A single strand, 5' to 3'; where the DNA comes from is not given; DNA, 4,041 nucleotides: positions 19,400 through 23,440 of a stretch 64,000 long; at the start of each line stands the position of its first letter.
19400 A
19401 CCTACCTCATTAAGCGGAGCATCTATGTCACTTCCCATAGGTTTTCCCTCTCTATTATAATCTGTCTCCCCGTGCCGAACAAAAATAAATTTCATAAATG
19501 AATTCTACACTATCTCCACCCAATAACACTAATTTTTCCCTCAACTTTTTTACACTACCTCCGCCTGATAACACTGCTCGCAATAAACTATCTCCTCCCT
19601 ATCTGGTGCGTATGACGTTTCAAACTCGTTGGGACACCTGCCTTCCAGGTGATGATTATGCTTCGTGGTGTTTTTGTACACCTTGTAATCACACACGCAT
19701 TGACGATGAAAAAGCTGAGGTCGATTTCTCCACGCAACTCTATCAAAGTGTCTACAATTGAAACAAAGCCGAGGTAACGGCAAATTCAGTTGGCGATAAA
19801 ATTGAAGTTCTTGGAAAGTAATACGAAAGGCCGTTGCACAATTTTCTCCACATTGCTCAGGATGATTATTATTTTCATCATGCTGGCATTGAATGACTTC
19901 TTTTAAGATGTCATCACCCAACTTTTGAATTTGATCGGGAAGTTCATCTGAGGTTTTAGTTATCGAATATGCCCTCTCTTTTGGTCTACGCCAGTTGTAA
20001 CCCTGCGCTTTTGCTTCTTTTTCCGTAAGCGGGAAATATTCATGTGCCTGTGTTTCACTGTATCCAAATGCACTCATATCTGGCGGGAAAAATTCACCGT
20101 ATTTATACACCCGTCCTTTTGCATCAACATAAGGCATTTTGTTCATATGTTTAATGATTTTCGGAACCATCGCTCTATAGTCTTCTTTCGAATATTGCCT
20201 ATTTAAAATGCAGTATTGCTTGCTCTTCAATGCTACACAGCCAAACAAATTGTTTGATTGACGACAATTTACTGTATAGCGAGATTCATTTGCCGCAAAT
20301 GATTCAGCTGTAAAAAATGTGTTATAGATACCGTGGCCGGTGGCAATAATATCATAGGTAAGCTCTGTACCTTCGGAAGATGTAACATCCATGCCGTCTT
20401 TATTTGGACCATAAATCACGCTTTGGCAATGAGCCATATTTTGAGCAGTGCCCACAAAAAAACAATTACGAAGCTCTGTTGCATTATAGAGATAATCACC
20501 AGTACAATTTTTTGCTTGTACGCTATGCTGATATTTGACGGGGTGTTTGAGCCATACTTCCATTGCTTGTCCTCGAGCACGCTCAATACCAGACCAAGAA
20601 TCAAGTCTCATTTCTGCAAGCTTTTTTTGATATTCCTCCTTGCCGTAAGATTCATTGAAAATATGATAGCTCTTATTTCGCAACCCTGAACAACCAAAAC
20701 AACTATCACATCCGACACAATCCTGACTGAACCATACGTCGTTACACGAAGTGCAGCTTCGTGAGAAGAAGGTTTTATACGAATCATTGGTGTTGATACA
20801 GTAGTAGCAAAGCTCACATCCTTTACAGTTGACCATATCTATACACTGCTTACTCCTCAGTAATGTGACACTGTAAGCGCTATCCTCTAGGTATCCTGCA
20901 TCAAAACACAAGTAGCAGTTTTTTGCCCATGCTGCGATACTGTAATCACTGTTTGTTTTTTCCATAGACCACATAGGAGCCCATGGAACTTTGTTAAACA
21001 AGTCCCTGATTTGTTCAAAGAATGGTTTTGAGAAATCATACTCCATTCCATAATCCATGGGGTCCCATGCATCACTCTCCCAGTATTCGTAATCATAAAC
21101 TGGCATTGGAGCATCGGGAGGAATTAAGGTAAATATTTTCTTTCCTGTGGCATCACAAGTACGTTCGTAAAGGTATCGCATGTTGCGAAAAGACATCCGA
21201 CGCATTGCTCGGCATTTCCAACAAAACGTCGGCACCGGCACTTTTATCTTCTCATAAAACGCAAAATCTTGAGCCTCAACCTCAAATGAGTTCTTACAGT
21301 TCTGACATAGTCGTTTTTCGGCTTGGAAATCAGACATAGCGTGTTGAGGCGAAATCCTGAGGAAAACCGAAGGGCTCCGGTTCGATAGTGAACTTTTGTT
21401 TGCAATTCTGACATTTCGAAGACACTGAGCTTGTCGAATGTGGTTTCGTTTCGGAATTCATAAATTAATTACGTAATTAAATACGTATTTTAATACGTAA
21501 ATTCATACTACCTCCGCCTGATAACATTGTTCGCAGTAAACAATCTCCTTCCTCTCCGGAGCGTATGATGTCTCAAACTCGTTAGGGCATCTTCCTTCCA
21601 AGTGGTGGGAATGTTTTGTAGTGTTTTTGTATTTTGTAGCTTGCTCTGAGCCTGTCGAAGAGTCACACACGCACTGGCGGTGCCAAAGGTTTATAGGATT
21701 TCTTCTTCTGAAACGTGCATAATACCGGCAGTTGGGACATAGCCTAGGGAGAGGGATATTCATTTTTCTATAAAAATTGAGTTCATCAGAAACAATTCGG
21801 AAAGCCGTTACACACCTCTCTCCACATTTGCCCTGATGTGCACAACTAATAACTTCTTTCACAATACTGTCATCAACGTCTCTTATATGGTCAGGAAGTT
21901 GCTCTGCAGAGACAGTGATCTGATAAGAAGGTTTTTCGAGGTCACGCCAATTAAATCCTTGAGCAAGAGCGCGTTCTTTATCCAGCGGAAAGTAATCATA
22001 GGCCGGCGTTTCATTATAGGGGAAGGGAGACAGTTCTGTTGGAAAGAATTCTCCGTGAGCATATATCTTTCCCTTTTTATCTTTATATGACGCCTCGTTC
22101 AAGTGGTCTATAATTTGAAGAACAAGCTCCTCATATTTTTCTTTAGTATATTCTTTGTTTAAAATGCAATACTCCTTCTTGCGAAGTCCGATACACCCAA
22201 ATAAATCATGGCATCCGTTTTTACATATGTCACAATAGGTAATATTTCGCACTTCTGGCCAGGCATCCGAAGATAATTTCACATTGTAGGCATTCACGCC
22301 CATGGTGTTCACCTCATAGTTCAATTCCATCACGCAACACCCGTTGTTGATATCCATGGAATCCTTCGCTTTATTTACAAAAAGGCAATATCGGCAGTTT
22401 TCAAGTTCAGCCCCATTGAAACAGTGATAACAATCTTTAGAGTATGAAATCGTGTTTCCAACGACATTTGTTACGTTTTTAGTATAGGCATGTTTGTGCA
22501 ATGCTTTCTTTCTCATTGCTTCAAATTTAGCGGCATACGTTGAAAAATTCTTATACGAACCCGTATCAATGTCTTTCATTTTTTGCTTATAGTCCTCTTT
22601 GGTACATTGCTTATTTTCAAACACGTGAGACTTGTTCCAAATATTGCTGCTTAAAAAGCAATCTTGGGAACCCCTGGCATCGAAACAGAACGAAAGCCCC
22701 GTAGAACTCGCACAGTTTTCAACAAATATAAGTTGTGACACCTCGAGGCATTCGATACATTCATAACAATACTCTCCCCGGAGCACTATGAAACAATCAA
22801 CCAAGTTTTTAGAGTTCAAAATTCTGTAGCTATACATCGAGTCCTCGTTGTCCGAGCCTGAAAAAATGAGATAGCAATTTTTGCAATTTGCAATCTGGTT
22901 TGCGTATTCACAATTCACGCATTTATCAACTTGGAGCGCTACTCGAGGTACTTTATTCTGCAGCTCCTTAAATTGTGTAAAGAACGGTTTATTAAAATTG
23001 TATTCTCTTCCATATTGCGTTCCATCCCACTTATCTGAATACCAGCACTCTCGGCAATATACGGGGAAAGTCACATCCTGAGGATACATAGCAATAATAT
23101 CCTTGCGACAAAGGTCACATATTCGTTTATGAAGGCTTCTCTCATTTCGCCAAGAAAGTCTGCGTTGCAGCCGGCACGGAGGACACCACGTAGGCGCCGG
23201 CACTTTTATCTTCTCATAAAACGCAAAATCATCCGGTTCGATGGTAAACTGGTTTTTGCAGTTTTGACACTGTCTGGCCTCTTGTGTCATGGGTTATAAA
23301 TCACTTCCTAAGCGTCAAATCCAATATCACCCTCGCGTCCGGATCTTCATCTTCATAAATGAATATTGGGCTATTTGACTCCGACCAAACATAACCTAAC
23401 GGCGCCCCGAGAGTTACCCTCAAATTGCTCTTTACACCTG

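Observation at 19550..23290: Family of large cytoplasmic Cys-rich multi-CxxC proteins with zinc-ribbon ends, cluster 1 (paralogs 1 and 2), embedded in a cell-envelope polysaccharide operon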

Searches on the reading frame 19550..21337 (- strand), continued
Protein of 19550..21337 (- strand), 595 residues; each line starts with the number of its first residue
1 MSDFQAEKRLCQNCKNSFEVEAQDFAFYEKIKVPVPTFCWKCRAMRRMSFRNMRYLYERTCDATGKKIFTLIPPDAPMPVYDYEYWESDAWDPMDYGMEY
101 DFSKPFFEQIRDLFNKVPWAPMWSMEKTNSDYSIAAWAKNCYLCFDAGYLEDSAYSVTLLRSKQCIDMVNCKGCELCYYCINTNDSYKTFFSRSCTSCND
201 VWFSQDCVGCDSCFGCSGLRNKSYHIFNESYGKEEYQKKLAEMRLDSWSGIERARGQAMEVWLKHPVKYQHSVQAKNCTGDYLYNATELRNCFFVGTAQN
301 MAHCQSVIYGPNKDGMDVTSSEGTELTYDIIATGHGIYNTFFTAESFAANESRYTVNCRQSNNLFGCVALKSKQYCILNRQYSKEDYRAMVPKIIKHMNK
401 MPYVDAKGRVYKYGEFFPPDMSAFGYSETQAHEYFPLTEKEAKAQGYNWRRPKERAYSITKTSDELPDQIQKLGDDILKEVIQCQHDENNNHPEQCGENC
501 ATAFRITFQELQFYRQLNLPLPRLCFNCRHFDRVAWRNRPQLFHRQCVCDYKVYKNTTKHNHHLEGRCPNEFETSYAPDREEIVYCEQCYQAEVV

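Call 80: find_related_loci(query=L074:5643-7169:+, collection=metagenome_contigs, flank=10000)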
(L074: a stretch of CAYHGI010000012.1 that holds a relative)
Query L074:5643-7169:+ (508 aa) in metagenome_contigs; peptide patterns used: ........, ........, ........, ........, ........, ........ (x = any residue, [..] = any of these).
588 stretches matched a pattern; 458 encode a relative of the query (tblastn E <= 1e-3); the best 80 are kept; 80 distinct loci.
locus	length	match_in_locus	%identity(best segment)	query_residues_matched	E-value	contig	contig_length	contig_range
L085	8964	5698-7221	100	1-508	0e+0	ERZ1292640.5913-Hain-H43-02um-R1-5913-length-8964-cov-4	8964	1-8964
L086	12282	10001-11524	100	1-508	0e+0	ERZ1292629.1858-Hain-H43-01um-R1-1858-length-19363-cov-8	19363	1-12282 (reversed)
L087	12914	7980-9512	91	1-508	0e+0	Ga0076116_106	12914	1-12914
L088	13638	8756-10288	91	1-508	0e+0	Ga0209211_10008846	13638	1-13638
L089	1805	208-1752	91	1-508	0e+0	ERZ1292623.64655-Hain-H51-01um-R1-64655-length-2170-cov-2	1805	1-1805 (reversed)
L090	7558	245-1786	90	1-508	0e+0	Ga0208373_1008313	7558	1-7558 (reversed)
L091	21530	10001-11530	91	1-508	0e+0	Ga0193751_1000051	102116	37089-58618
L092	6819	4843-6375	91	1-508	0e+0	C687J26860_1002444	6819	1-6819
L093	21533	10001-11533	91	1-508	0e+0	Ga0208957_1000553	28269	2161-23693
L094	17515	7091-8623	91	1-508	0e+0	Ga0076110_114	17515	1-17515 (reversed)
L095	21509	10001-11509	91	1-508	0e+0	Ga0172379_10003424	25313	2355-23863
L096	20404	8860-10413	91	1-508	0e+0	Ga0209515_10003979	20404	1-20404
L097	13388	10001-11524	91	1-508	0e+0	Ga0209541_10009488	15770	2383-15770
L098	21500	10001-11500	91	1-508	0e+0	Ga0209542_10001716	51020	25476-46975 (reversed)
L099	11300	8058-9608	90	1-508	0e+0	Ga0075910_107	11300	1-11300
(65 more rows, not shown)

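Call 87: search_protein_families(library=pfam, proteins=[P0240, L091:4242-6437:+, L091:10001-11533:+, L091:11641-12741:+, L091:2001-3131:+, L091:12747-13343:+, L091:36-968:+, L091:13359-14231:+], max_evalue=0.001)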
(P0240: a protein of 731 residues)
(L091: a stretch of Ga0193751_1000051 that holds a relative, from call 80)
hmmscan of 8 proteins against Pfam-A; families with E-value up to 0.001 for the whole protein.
P0240 (731 aa): 3 families
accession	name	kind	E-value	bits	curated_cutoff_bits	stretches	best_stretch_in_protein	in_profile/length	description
PF00583.31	Acetyltransf_1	-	3e-08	34.4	20.7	1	42-123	29-116/116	Acetyltransferase (GNAT) family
PF13508.13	Acetyltransf_7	-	5.9e-08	33.4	27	1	48-124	5-83/84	Acetyltransferase (GNAT) domain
PF13673.13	Acetyltransf_10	-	2.3e-06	28.1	23.6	1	49-140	34-124/128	Acetyltransferase (GNAT) domain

L091:4242-6437:+ (731 aa): 5 families
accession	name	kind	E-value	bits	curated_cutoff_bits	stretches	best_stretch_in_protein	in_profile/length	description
PF23477.1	zf_Tbcl_2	-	7.2e-15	54.8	27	1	451-483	3-35/37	Probable treble clef zinc finger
PF10412.15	TrwB_AAD_bind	-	5.5e-11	42.4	20.5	1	32-350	12-312/387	Type IV secretion-system coupling protein DNA-binding domain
PF02534.20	T4SS-DNA_transf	-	2.2e-06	27.3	20.1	1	27-114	44-120/468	Type IV secretory system Conjugative DNA transfer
PF01935.23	DUF87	-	3.9e-06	27.6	23.2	1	35-248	23-203/220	Helicase HerA, central domain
PF12696.13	TraG-D_C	-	1.1e-05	25.8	22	1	286-356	3-72/126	TraM recognition site of TraD and TraG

L091:10001-11533:+ (510 aa): 6 families
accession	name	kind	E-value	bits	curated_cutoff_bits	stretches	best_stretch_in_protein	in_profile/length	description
PF02534.20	T4SS-DNA_transf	-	1.6e-07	31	20.1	1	58-347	45-345/468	Type IV secretory system Conjugative DNA transfer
PF10412.15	TrwB_AAD_bind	-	3e-06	26.8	20.5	1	56-346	14-286/387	Type IV secretion-system coupling protein DNA-binding domain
PF01935.23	DUF87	-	1e-05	26.2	23.2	1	57-273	23-204/220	Helicase HerA, central domain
PF13401.12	AAA_22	-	4.5e-05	24.2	27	0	56-93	4-41/130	AAA domain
PF04851.21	ResIII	-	0.00049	20.5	22.5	0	281-337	99-159/164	Type III restriction enzyme, res subunit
PF12696.13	TraG-D_C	-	0.0008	19.8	22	0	307-365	2-65/126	TraM recognition site of TraD and TraG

L091:11641-12741:+ (366 aa): 3 families
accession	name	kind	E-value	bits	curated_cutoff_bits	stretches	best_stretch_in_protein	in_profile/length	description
PF01556.23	DnaJ_C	-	8.4e-42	143.2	26.6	1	133-347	2-152/152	DnaJ C terminal domain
PF00226.36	DnaJ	-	1.6e-24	86.2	27.8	1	10-69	1-63/63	DnaJ domain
PF00684.25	DnaJ_CXXCXGXG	-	3.5e-14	53.2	32.7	1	159-223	1-65/65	DnaJ central domain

L091:2001-3131:+ (376 aa): 0 families

L091:12747-13343:+ (198 aa): 0 families

L091:36-968:+ (310 aa): 1 family
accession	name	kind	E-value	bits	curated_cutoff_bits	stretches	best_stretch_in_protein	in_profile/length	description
PF00012.26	HSP70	-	1.2e-104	351.2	20.6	1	2-273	325-598/599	Hsp70 protein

L091:13359-14231:+ (290 aa): 0 families

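Call 95: search_dna_similar(query=window:19550-21337:-, collection=plasmids, mode=protein, max_evalue=0.001, max_rows=10)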
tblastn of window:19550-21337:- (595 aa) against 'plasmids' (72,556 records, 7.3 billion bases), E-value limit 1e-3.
Records with a match: 1; places in all: 1; records where one place covers at least 80% of the query: 0.
Best place of each record, by identity: <60% 1.
By first word of the organism name: Campylobacter 1.
By predicted mobility (MOB-suite, as given by PLSDB): non-mobilizable 1.
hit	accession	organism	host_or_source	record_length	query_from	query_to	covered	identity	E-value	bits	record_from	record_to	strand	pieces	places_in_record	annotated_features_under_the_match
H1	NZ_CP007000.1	Campylobacter fetus subsp. venerealis cfvi03/293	-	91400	85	221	23%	28.4%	2e-4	52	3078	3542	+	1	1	DNA topoisomerase 3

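Call 96: get_annotated_region(hit=H1, flank=3000)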
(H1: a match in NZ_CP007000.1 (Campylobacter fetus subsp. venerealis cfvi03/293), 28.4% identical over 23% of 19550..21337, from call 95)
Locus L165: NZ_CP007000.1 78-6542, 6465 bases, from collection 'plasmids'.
description: Campylobacter fetus subsp. venerealis cfvi03/293 plasmid pCfviMP1, complete sequence
organism: Campylobacter fetus subsp. venerealis cfvi03/293 (NCBI taxid 1273266)
taxonomy: Bacteria; Campylobacterota; Epsilonproteobacteria; Campylobacterales; Campylobacteraceae; Campylobacter; Campylobacter fetus; Campylobacter fetus subsp. venerealis cfvi03/293
host: -; source: -; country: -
typing (MOB-suite, as given by PLSDB): non-mobilizable
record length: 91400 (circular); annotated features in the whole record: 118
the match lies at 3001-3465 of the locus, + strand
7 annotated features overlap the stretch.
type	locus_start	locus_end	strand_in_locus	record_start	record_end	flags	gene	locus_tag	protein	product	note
CDS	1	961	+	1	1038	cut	-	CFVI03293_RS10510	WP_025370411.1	hypothetical protein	-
CDS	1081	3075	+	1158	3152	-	-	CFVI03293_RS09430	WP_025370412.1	DNA topoisomerase 3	GO:0006265 - DNA topological change [Evidence IEA]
CDS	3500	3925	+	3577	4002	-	-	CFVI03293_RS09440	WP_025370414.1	hypothetical protein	-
CDS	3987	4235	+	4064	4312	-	-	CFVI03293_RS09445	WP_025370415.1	hypothetical protein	-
CDS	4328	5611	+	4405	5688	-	-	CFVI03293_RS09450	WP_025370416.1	hypothetical protein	-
CDS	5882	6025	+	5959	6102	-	-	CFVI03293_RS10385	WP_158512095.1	hypothetical protein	-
CDS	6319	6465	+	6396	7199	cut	-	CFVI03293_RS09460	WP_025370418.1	hypothetical protein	-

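Call 98: find_homologous_proteins(query=L165:3103-3504:+, max_evalue=0.001)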
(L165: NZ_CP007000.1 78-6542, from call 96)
Query L165:3103-3504:+: 2 candidates shared short words with the query, none scored E <= 0.001.

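Call 99: search_solved_structures(query=L165:3103-3504:+, max_evalue=10, show_alignments=2)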
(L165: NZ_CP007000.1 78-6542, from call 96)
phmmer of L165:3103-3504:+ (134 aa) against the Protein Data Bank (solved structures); distinct sequences matched with E-value up to 10: 3.
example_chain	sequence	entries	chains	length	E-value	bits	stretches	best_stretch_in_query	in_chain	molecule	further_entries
1cxx_A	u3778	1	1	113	0.31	14.1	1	63-125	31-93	CYSTEINE AND GLYCINE-RICH PROTEIN CRP2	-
1ezg_A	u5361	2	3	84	0.58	13.2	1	47-130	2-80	THERMAL HYSTERESIS PROTEIN ISOFORM YL-1 | Thermal hysteresis protein isoform YL-1 (2-14)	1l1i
1b8t_A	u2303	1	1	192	5.5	10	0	68-124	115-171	PROTEIN (CRP1)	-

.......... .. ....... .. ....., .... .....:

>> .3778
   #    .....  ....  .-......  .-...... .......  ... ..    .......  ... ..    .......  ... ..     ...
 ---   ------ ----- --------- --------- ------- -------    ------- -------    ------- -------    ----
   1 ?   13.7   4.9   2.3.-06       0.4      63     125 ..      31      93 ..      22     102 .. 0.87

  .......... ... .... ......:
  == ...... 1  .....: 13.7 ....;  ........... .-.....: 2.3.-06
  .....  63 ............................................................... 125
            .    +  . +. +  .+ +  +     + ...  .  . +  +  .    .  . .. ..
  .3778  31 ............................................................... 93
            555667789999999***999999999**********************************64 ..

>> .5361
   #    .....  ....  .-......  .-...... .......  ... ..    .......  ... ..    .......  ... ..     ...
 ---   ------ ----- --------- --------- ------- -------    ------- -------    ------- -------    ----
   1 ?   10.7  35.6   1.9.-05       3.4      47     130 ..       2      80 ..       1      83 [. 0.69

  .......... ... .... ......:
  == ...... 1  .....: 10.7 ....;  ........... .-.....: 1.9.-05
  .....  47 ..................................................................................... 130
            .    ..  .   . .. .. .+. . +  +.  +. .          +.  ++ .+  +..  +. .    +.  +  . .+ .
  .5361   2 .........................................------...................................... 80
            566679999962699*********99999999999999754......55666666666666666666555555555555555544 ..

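Call 100: search_dna_similar(query=L165:3103-3504:+, collection=phages, mode=protein, max_evalue=0.001, max_rows=15)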
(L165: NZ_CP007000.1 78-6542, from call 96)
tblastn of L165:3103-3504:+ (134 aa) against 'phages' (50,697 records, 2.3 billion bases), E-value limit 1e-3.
No match.

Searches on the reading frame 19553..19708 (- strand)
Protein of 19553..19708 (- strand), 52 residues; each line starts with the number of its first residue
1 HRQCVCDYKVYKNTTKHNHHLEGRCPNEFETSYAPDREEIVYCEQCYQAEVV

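Call 34: search_protein_families(library=pfam, proteins=[window:19553-19708:-], max_evalue=10)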
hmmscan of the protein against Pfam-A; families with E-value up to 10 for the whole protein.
seq(52 aa): 1 family
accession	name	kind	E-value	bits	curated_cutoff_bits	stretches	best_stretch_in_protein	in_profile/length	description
PF23477.1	zf_Tbcl_2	-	0.0019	18.3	27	1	25-50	11-36/37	Probable treble clef zinc finger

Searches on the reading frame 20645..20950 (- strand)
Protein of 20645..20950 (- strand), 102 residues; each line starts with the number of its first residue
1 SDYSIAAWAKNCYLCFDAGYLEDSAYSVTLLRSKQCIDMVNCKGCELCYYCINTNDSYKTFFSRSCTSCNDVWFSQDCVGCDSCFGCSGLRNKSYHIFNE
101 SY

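Call 77: search_solved_structures(query=window:20645-20950:-, max_evalue=10, show_alignments=3)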
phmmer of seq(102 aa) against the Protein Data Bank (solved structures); distinct sequences matched with E-value up to 10: 0.

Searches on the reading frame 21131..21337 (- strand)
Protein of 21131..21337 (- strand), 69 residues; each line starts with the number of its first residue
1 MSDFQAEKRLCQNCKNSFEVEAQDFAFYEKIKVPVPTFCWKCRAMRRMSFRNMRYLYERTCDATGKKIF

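Call 34: search_protein_families(library=pfam, proteins=[window:21131-21337:-], max_evalue=10)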
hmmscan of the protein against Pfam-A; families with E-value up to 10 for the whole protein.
seq(69 aa): 4 families
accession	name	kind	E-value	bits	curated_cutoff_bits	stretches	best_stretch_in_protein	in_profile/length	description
PF12773.13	DZR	-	0.0045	17.6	27.3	1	5-51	9-39/45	Double zinc ribbon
PF17026.10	zf-RRPl_C4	-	0.0053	17.3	28.9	1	7-60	51-104/108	Putative ribonucleoprotein zinc-finger pf C4 type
PF13451.12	zf_Tbcl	-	0.029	14.8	24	1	9-48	5-45/48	Probable treble clef domain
PF05191.20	ADK_lid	-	0.16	12.3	26.6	1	9-27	2-14/36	Adenylate kinase, active site lid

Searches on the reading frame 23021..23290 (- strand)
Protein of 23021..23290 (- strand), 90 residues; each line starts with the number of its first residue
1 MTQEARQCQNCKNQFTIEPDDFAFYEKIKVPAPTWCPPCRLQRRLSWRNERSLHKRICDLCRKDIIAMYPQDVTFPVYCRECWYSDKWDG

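Call 34: search_protein_families(library=pfam, proteins=[window:23021-23290:-], max_evalue=10)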
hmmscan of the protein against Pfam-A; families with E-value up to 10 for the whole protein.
seq(90 aa): 12 families
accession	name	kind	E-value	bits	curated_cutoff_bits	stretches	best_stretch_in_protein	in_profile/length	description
PF13451.12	zf_Tbcl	-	0.0011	19.3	24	1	6-44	5-44/48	Probable treble clef domain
PF16366.10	CEBP_ZZ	-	0.045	14.4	29.8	1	53-84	9-41/58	Cytoplasmic polyadenylation element-binding protein ZZ domain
PF01363.27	FYVE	-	0.066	13.8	27.8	1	3-17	6-20/67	FYVE zinc finger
PF12773.13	DZR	-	0.12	13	27.3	1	2-47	9-38/45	Double zinc ribbon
PF17207.9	MCM_OB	-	0.18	12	24.8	1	2-52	31-72/126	MCM OB domain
PF10367.15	zf-Vps39_C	-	0.21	11.6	24.7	2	55-72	9-30/41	Vacuolar sorting protein 39 C-terminal zinc finger domain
PF07191.17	Zn_ribbon_6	-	0.37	11.3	25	1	36-82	3-35/67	Double zinc ribbon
PF10764.14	Gin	-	1.2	9.6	27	1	54-79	16-41/45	Inhibitor of sigma-G Gin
PF10083.14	DUF2321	-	2.8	8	24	1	6-39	38-73/157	Uncharacterized protein conserved in bacteria (DUF2321)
PF09723.15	Zn_ribbon_8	-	3.7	8.1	34.4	1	7-40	7-33/41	Zinc ribbon domain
PF23477.1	zf_Tbcl_2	-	6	7.1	27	1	51-85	1-35/37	Probable treble clef zinc finger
PF01155.25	HypA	-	8.4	6.9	28.9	0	7-42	72-95/112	Hydrogenase/urease nickel incorporation, metallochaperone, hypA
